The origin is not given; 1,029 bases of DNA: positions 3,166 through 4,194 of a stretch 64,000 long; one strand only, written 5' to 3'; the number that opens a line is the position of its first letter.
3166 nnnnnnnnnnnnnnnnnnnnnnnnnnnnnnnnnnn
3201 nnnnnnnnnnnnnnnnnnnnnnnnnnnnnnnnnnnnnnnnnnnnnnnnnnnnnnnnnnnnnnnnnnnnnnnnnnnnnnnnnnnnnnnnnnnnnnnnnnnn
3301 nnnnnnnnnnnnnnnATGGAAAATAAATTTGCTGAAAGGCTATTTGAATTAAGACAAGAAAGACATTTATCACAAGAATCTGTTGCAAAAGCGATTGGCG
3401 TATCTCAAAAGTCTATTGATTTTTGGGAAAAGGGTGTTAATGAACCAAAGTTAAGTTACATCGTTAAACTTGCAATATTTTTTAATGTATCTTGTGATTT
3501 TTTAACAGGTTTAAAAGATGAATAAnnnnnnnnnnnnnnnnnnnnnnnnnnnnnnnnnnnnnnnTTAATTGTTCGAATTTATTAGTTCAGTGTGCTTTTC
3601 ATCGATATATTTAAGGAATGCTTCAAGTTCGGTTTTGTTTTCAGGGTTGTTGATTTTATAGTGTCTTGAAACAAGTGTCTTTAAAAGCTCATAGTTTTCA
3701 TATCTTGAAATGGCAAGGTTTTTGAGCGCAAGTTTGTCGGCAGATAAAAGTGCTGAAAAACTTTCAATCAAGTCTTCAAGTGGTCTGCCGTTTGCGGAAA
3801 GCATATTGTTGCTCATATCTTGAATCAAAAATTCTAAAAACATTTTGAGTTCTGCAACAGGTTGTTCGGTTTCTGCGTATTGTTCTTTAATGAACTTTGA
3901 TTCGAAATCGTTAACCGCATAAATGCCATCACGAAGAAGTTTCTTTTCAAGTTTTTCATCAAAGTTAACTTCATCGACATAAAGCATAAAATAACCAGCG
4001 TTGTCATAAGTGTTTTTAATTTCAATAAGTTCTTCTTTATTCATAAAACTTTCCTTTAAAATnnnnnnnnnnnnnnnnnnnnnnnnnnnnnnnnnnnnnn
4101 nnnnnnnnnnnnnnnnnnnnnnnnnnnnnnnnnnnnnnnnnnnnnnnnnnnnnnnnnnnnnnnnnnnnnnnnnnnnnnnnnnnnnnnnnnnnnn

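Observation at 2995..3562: Two-gene XRE cassette bracketed by a perfect 31-bp duplication of a terminator hairpin, with face-to-face leaderless promoters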

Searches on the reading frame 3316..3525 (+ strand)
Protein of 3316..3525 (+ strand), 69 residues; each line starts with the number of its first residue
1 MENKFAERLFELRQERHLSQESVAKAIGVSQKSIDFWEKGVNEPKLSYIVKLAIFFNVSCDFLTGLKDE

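Call 4: search_protein_families(library=pfam, proteins=[window:3316-3525:+], max_evalue=0.1)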
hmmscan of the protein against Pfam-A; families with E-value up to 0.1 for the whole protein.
window:3316-3525:+ (69 aa): 10 families
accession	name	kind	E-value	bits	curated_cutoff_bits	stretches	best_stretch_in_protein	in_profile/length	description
PF01381.28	HTH_3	-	2.2e-15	56.8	23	1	11-63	3-55/55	Helix-turn-helix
PF13560.12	HTH_31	-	7.2e-07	29.9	27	1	5-57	2-55/64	Helix-turn-helix domain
PF12844.13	HTH_19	-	1.5e-06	28.5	30.2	1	7-59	2-54/64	Helix-turn-helix domain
PF13443.12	HTH_26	-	0.00086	19.9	22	1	9-59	2-53/63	Cro/C1-type HTH DNA-binding domain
PF14549.12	P22_Cro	-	0.01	16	30.2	1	19-44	11-36/60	DNA-binding transcriptional regulator Cro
PF13518.12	HTH_28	-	0.022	15.3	25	1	12-43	8-38/52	Helix-turn-helix domain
PF15943.11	YdaS_toxin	-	0.023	15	30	1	19-41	10-32/65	Bacterial toxin YdaS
PF17762.8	HTH_ParB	-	0.044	14.4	22.6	1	6-34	9-37/102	ParB HTH domain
PF15731.11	MqsA_antitoxin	-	0.062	13.9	30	1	7-54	72-118/131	Antitoxin component of bacterial toxin-antitoxin system, MqsA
PF04545.22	Sigma70_r4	-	0.069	13.1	24.1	1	10-33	13-36/50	Sigma-70, region 4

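Call 8: find_encoding_contigs(protein=window:3316-3525:+, flank=5000, max_places=10)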
Protein window:3316-3525:+ (69 aa): 3 contigs read that carry it; 3 places shown.
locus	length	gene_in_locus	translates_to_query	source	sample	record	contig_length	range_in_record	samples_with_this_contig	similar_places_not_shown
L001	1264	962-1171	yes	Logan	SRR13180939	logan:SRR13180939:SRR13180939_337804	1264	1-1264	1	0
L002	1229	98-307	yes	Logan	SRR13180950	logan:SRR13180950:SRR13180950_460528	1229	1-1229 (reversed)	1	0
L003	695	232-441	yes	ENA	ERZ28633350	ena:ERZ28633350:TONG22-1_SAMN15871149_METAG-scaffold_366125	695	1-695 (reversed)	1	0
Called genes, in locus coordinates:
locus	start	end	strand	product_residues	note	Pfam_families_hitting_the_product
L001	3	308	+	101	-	?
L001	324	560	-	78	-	-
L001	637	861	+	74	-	PF13560:HTH_31, PF12844:HTH_19, PF01381:HTH_3, PF13443:HTH_26 (weak)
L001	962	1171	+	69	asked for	PF13560:HTH_31 (weak), PF12844:HTH_19 (weak), PF01381:HTH_3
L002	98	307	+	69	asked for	PF13560:HTH_31 (weak), PF12844:HTH_19 (weak), PF01381:HTH_3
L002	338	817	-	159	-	-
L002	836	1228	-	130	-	?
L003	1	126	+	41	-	?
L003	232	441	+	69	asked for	PF13560:HTH_31 (weak), PF12844:HTH_19 (weak), PF01381:HTH_3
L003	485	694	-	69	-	?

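Call 25: list_cluster_members(proteins=[P0001, window:3316-3525:+, window:3565-4044:-])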
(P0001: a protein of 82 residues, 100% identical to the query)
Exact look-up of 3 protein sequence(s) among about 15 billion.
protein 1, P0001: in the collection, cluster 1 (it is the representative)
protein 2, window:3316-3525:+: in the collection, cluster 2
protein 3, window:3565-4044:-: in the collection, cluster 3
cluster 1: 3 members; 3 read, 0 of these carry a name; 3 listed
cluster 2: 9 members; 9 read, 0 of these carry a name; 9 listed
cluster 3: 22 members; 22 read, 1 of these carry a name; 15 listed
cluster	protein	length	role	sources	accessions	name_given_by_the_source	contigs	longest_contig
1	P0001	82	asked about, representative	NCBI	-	-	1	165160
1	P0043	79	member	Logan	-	-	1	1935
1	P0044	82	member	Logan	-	-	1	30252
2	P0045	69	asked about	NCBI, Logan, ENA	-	-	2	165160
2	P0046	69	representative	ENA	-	-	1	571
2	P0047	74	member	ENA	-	-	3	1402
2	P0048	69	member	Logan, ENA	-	-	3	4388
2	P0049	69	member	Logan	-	-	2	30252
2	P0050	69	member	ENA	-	-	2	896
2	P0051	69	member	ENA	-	-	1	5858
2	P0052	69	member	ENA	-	-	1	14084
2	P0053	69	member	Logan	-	-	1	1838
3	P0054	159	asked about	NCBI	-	-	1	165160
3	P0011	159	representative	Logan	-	-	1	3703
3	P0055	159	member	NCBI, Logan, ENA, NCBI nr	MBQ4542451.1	MAG: hypothetical protein IJA23_06395 [Clostridia bacterium] | hypothetical protein [Clostridia bacterium]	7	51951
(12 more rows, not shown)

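Call 56: search_protein_families(library=phrogs, proteins=[window:3316-3522:+, L001:637-858:+], max_evalue=0.1)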
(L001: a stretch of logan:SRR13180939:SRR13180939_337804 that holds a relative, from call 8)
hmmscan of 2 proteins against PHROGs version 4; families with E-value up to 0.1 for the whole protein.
window:3316-3522:+ (69 aa): 36 families (the best 25 are shown)
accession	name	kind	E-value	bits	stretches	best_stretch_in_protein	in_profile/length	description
phrog_8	-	transcription regulation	1.5e-16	61.8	1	2-68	74-140/346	transcriptional regulator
phrog_3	-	transcription regulation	1.6e-11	45.6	1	1-64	85-147/430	transcriptional repressor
phrog_4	-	transcription regulation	2.1e-11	44.5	1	3-68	135-196/400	transcriptional repressor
phrog_2439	-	transcription regulation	3.7e-11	43.5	1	7-65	10-68/367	transcriptional regulator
phrog_2967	-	transcription regulation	3.9e-11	43.9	1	2-67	8-73/225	transcriptional regulator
phrog_2328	-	transcription regulation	9.7e-09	36.1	1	4-64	15-75/128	transcriptional repressor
phrog_2104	-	unknown function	3.2e-08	34.7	1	7-55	42-90/103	-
phrog_1373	-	transcription regulation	8.3e-08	33.4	1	6-63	65-122/166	transcriptional regulator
phrog_5823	-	transcription regulation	1.7e-07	31.7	1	1-66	3-69/404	transcriptional regulator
phrog_1994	-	DNA, RNA and nucleotide metabolism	2.9e-07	31.6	1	7-67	2-62/170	DNA binding protein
phrog_3037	-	transcription regulation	1.1e-06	29.7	1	3-65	16-76/189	transcriptional repressor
phrog_34939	-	unknown function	4.2e-06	27.6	1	6-66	11-72/280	-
phrog_7241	-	transcription regulation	7.1e-06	27.1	1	12-63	69-120/122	transcriptional regulator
phrog_5119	-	unknown function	4.3e-05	24.4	1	10-43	59-92/152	-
phrog_37093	-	transcription regulation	5.5e-05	23.5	1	5-34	6-35/42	transcriptional regulator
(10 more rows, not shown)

L001:637-858:+ (74 aa): 34 families (the best 25 are shown)
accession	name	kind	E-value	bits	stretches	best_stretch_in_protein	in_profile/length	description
phrog_8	-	transcription regulation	2.7e-23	83.9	1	1-74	68-141/346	transcriptional regulator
phrog_4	-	transcription regulation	5e-13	49.8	1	3-73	126-196/400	transcriptional repressor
phrog_2967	-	transcription regulation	9.5e-12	45.9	1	1-72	2-73/225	transcriptional regulator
phrog_3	-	transcription regulation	9.9e-12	46.3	1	4-71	83-148/430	transcriptional repressor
phrog_2439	-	transcription regulation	5.8e-10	39.6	1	11-72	9-70/367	transcriptional regulator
phrog_2328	-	transcription regulation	6.9e-08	33.3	1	9-69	15-75/128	transcriptional repressor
phrog_1994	-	DNA, RNA and nucleotide metabolism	7.3e-07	30.3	1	12-72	2-62/170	DNA binding protein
phrog_34939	-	unknown function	7.7e-07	30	1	10-71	10-72/280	-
phrog_1373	-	transcription regulation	1.1e-06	29.8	1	8-71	63-125/166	transcriptional regulator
phrog_2104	-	unknown function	1.8e-06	29.1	1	4-55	34-85/103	-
phrog_3037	-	transcription regulation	2.1e-06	28.7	1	5-72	13-78/189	transcriptional repressor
phrog_5823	-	transcription regulation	8.4e-06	26.2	1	10-72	7-70/404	transcriptional regulator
phrog_4836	-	transcription regulation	9.2e-06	26.3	1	10-69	76-135/194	CII-like regulator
phrog_7241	-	transcription regulation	0.00047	21.2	1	14-68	66-120/122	transcriptional regulator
phrog_1124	-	transcription regulation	0.00047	20.8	1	12-61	11-59/177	transcriptional regulator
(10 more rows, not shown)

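Call 57: search_protein_families(library=ncbifam, proteins=[window:3316-3522:+, L001:637-858:+], max_evalue=0.1)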
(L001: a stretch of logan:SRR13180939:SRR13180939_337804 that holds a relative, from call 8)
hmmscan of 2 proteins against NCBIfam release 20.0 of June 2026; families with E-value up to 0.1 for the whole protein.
window:3316-3522:+ (69 aa): 19 families
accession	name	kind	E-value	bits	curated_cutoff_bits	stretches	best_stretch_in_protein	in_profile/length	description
NF041951.1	phage_RstR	subfamily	9.2e-17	61.3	80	1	4-68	2-66/108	RstR family transcriptional repressor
NF007257.0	PRK09706.1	subfamily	5.3e-08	32.8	101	1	3-60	4-61/135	transcriptional repressor DicA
TIGR03070.1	couple_hipB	subfamily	8.7e-08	32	71.65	1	5-58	3-56/58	type II toxin-antitoxin system Y4mF family antitoxin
NF052239.1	antitox_spr1629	equivalog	4.9e-07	29.2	335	1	7-64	5-62/377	spr1629 family repressor/antitoxin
NF047542.1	telomere_Tap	equivalog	9.1e-06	24.6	600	1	11-46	24-59/695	telomere-associated protein Tap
TIGR03830.1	CxxCG_CxxCG_HTH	subfamily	0.0001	22.1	61.8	1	8-47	69-108/127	type II TA system antitoxin MqsA family protein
NF003162.0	PRK04140.1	equivalog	0.00011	21.3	263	1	7-58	129-180/317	transcriptional regulator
NF038139.1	Reg_Aceta_RamB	equivalog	0.00019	20.2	700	1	7-64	5-62/465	acetate metabolism transcriptional regulator RamB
NF007271.0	PRK09726.1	equivalog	0.00022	21.2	79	1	5-56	13-64/88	type II toxin-antitoxin system antitoxin HipB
TIGR00270.2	TIGR00270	equivalog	0.00026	20.8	110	1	4-58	75-129/159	multiprotein bridging factor aMBF1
NF041575.1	antitoxPezA_Strep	equivalog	0.00043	20.3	290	1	9-60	6-57/158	type II toxin-antitoxin system antitoxin PezA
NF058600.1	TransRegSco1979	equivalog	0.00066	18.8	350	1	6-58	10-62/280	Sco1979 family transcriptional regulator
NF007408.0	PRK09943.1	equivalog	0.0012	18.4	211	1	6-59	9-62/185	HTH-type transcriptional regulator PuuR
NF000090.1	trans_reg_VanU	equivalog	0.0045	17.2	150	1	8-62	7-58/75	glycopeptide resistance transcriptional regulator VanU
TIGR02937.1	sigma70-ECF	superfamily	0.0065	16.1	42.9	1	7-38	123-154/165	sigma-70 family RNA polymerase sigma factor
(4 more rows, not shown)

L001:637-858:+ (74 aa): 18 families
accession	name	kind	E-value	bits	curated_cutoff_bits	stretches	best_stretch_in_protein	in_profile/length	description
NF041951.1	phage_RstR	subfamily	1.7e-14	54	80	1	10-73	3-66/108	RstR family transcriptional repressor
NF052239.1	antitox_spr1629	equivalog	1.8e-08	33.9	335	1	12-71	5-64/377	spr1629 family repressor/antitoxin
NF003162.0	PRK04140.1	equivalog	5.8e-08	32.1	263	1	11-63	128-180/317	transcriptional regulator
NF007257.0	PRK09706.1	subfamily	3.1e-07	30.3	101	1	8-70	4-67/135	transcriptional repressor DicA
TIGR00270.2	TIGR00270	equivalog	7.7e-06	25.8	110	1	4-55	70-121/159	multiprotein bridging factor aMBF1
TIGR03830.1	CxxCG_CxxCG_HTH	subfamily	2e-05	24.4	61.8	1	3-50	59-106/127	type II TA system antitoxin MqsA family protein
NF006015.0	PRK08154.1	subfamily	0.00099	18.3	204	1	3-73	24-94/314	anaerobic benzoate catabolism transcriptional regulator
NF058600.1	TransRegSco1979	equivalog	0.0022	17.1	350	1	9-46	8-45/280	Sco1979 family transcriptional regulator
TIGR03070.1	couple_hipB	subfamily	0.0023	17.8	71.65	1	10-61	3-54/58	type II toxin-antitoxin system Y4mF family antitoxin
NF038139.1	Reg_Aceta_RamB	equivalog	0.0026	16.5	700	1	12-69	5-62/465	acetate metabolism transcriptional regulator RamB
NF041575.1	antitoxPezA_Strep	equivalog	0.0027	17.7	290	1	11-70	3-62/158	type II toxin-antitoxin system antitoxin PezA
NF007408.0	PRK09943.1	equivalog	0.0036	16.9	211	1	10-65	8-63/185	HTH-type transcriptional regulator PuuR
NF047948.1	male_kill_WMK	equivalog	0.0037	16.8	300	1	11-70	7-66/300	WO male-killing family protein Wmk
NF041265.1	NadS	equivalog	0.0078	16.5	60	1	12-50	33-71/94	NadS family protein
NF007271.0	PRK09726.1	equivalog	0.018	15.1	79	1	10-57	13-60/88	type II toxin-antitoxin system antitoxin HipB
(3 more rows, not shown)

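Call 58: search_protein_families(library=padloc, proteins=[window:3316-3522:+, L001:637-858:+], max_evalue=0.1)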
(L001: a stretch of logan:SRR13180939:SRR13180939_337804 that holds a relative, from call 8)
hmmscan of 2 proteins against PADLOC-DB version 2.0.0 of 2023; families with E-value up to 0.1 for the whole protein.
window:3316-3522:+ (69 aa): 20 families
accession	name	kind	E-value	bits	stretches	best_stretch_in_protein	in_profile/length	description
PDLC03954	RmrA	-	1.2e-09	35.6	1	6-65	12-71/380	-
PDLC03951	RmrA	-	3.8e-09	34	1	6-64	10-68/400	-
PDLC02926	HTH_VI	-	2.2e-08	32.3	1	7-64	4-61/92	-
PDLC03945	RmrA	-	2.1e-07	28.4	1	7-64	5-62/394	-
PDLC03952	RmrA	-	2.1e-07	28.1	1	7-64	25-82/395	-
PDLC03949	RmrA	-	2.4e-07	28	1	7-65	5-63/363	-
PDLC04142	capH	-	5.6e-07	28.6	1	1-65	3-67/103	capH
PDLC03948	RmrA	-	7e-07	26.5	1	5-63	9-67/397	-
PDLC03956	RmrA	-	1.5e-06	25.5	1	5-63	9-68/399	-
PDLC03664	Control_protein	-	1.4e-05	23.5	1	4-58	13-67/74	control protein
PDLC03947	RmrA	-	2.1e-05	21.6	1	5-63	12-70/383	-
PDLC03944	RmrA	-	4.1e-05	20.8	1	6-64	8-66/384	-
PDLC03955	RmrA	-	7.1e-05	20.2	1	7-64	23-80/371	-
PDLC03946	RmrA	-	0.00014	18.7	1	7-64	5-62/357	-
PDLC04775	PDC-M69A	-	0.0009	17.7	1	8-64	11-67/113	-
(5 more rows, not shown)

L001:637-858:+ (74 aa): 20 families
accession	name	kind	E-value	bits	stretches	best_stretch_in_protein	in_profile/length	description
PDLC03954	RmrA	-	1.4e-12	45.2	1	2-72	2-73/380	-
PDLC03951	RmrA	-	2.3e-10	38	1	11-70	10-69/400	-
PDLC04142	capH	-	2.4e-09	36.2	1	7-73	4-70/103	capH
PDLC02926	HTH_VI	-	5.8e-09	34.1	1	11-69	3-61/92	-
PDLC03947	RmrA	-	9e-09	32.6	1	4-71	6-73/383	-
PDLC03944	RmrA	-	1.1e-08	32.5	1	9-72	6-69/384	-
PDLC03945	RmrA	-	2.2e-08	31.7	1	12-71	5-64/394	-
PDLC03956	RmrA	-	4.6e-08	30.5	1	9-71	8-71/399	-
PDLC03952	RmrA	-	8e-08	29.5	1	5-71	18-84/395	-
PDLC03948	RmrA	-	3.8e-07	27.3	1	6-69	5-68/397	-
PDLC03949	RmrA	-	2.9e-06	24.4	1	11-72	4-65/363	-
PDLC03946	RmrA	-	0.00019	18.3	1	11-70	4-63/357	-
PDLC04775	PDC-M69A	-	0.00035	19.1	1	8-73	6-71/113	-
PDLC03665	Control_protein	-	0.0024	16.1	1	4-69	5-69/77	control protein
PDLC04133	mad1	-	0.0028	15.9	1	20-52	3-35/60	mads_1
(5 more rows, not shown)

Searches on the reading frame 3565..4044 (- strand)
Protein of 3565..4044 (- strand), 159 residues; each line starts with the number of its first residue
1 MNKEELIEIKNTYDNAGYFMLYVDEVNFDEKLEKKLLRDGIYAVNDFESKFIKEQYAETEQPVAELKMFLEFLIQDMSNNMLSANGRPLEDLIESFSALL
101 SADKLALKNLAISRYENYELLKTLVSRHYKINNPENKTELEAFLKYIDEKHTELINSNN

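Call 4: search_protein_families(library=pfam, proteins=[window:3565-4044:-], max_evalue=0.1)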
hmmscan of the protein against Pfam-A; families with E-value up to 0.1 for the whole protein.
window:3565-4044:- (159 aa): 1 family
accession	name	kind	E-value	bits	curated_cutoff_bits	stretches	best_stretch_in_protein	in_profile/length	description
PF25041.1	UFL1_C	-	5.7e-05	23.3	24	1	52-107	12-67/112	E3 UFM1-protein ligase 1 C-terminal domain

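Call 7: find_encoding_contigs(protein=window:3565-4044:-, flank=5000, max_places=10)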
Protein window:3565-4044:- (159 aa): no gene with exactly this product is on record in the collection.

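Call 24: find_homologous_proteins(query=window:3565-4044:-, max_evalue=0.001)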
Query window:3565-4044:- (159 aa): 32 proteins with E <= 0.001 among 81 candidates.
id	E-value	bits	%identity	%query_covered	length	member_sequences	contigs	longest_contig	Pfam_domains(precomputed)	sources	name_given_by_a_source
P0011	2.7e-90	318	96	99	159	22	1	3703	-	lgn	-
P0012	7.9e-85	300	92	99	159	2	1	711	-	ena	-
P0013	2.8e-84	299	91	99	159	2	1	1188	-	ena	-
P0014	6.8e-84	297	91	99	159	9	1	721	-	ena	-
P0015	1.7e-83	296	91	99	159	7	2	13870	-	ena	-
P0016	1.2e-79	284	87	100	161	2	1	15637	-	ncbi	-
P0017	1.5e-79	283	86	99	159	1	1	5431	-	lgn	-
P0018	3.3e-66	240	76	99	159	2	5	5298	-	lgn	-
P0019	7.8e-64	232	74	99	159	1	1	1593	-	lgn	-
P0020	1.2e-54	203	62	99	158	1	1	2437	-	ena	-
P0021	1.7e-53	199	60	99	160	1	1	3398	-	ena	-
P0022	7.5e-53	197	61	99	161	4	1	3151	-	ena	-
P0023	9.8e-53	196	61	99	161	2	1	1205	-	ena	-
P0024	4.6e-52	194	61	99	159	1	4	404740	-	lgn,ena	-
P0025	5.4e-52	194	61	100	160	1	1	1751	-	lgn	-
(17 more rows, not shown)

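Call 27: find_related_loci(query=A2, collection=genome_contigs, flank=10000)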
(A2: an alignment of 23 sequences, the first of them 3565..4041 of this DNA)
Query A2 (158 aa) in genome_contigs; peptide patterns used: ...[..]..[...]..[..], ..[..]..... (x = any residue, [..] = any of these).
43 stretches matched a pattern; 2 encode a relative of the query (tblastn E <= 1e-3); 2 distinct loci.
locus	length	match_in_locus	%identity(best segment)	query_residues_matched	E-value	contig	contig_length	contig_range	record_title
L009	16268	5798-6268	96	1-157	6e-99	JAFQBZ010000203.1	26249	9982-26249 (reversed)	MAG: Clostridia bacterium isolate RGIG1681 Goat_Cecum-2__c826366, whole genome shotgun sequence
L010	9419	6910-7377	55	1-156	5e-52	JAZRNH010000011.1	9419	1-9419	MAG: Clostridia bacterium isolate T1900045411_YK20190101.MAGScoT_cleanbin_000012 SGB_7011_k141_1763825, whole genome sho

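Call 32: find_related_loci(query=A2, collection=metagenome_contigs, flank=6000)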
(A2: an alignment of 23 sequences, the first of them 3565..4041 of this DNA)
Query A2 (158 aa) in metagenome_contigs; peptide patterns used: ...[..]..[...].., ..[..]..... (x = any residue, [..] = any of these).
465 stretches matched a pattern, but none encodes a relative of the query by tblastn (E <= 1e-3).

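Call 34: find_encoding_contigs(protein=P0016, flank=4000, max_places=5)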
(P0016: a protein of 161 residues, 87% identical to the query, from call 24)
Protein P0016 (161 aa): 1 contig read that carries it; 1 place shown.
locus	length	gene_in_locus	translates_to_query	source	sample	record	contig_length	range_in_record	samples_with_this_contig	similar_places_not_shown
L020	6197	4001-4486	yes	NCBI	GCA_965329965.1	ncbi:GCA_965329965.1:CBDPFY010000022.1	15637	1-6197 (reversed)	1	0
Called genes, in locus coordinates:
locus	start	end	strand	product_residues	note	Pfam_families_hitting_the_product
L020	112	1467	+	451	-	PF10396:TrmE_N, PF12631:MnmE_helical, PF00350:Dynamin_N (faint), PF01926:MMR_HSR1, PF02421:FeoB_N, PF04548:AIG1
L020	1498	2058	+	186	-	PF13420:Acetyltransf_4 (faint), PF13302:Acetyltransf_3 (weak), PF00583:Acetyltransf_1, PF13508:Acetyltransf_7, PF08445:FR47 (weak)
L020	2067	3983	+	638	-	PF01134:GIDA, PF07992:Pyr_redox_2, PF21680:GIDA_C_1st, PF13932:SAM_GIDA_C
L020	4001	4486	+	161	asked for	-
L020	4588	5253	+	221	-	-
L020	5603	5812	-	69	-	PF13560:HTH_31, PF12844:HTH_19, PF01381:HTH_3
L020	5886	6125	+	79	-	-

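Call 35: find_encoding_contigs(protein=P0024, flank=4000, max_places=5)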
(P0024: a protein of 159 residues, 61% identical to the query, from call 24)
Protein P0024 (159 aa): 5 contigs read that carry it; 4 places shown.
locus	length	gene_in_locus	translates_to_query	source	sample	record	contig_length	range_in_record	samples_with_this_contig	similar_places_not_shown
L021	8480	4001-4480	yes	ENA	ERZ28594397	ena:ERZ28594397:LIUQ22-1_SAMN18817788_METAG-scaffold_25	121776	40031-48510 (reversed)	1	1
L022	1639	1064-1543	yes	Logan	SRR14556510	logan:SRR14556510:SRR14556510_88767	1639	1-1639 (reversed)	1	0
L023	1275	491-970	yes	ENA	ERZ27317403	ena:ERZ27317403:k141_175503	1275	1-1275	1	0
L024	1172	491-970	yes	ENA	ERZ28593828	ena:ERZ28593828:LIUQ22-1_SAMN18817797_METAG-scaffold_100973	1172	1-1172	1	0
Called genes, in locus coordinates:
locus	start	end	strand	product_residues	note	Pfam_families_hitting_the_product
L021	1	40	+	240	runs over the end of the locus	PF14804:Jag_N, PF13083:KH_KhpA-B (faint), PF01424:R3H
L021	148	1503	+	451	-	PF10396:TrmE_N, PF12631:MnmE_helical, PF00350:Dynamin_N (faint), PF01926:MMR_HSR1, PF02421:FeoB_N, PF04548:AIG1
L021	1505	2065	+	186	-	PF13302:Acetyltransf_3, PF00583:Acetyltransf_1, PF13508:Acetyltransf_7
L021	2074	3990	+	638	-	PF01134:GIDA, PF07992:Pyr_redox_2 (weak), PF21680:GIDA_C_1st, PF13932:SAM_GIDA_C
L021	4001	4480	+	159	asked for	-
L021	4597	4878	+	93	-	PF01541:GIY-YIG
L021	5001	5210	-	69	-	PF13560:HTH_31 (weak), PF01381:HTH_3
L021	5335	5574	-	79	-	PF13560:HTH_31, PF12844:HTH_19, PF01381:HTH_3, PF13443:HTH_26 (weak)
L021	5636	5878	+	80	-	-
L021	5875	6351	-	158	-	PF01467:CTP_transf_like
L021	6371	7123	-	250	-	PF01613:Flavin_Reduct, PF21349:RUBY_RBDX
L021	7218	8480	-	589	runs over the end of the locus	PF00664:ABC_membrane, PF09818:ABC_ATPase (faint), PF00005:ABC_tran, PF02463:SMC_N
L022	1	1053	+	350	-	?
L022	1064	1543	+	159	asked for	-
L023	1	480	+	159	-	?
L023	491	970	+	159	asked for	-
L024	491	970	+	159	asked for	-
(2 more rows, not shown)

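Call 56: search_protein_families(library=phrogs, proteins=[window:3568-4044:-], max_evalue=0.1)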
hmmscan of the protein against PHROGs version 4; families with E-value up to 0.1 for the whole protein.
window:3568-4044:- (159 aa): 1 family
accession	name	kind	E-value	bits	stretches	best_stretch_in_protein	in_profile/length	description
phrog_7197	-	unknown function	0.021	16.1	1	80-123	10-51/59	-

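Call 57: search_protein_families(library=ncbifam, proteins=[window:3568-4044:-], max_evalue=0.1)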
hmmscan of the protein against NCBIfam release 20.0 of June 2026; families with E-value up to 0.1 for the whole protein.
window:3568-4044:- (159 aa): 1 family
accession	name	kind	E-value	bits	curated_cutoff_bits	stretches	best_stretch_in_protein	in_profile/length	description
NF041064.1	DpdG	equivalog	0.001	18.5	80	1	36-146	61-171/290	protein DpdG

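Call 58: search_protein_families(library=padloc, proteins=[window:3568-4044:-], max_evalue=0.1)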
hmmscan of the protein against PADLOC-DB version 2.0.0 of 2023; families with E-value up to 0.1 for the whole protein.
window:3568-4044:- (159 aa): 0 families
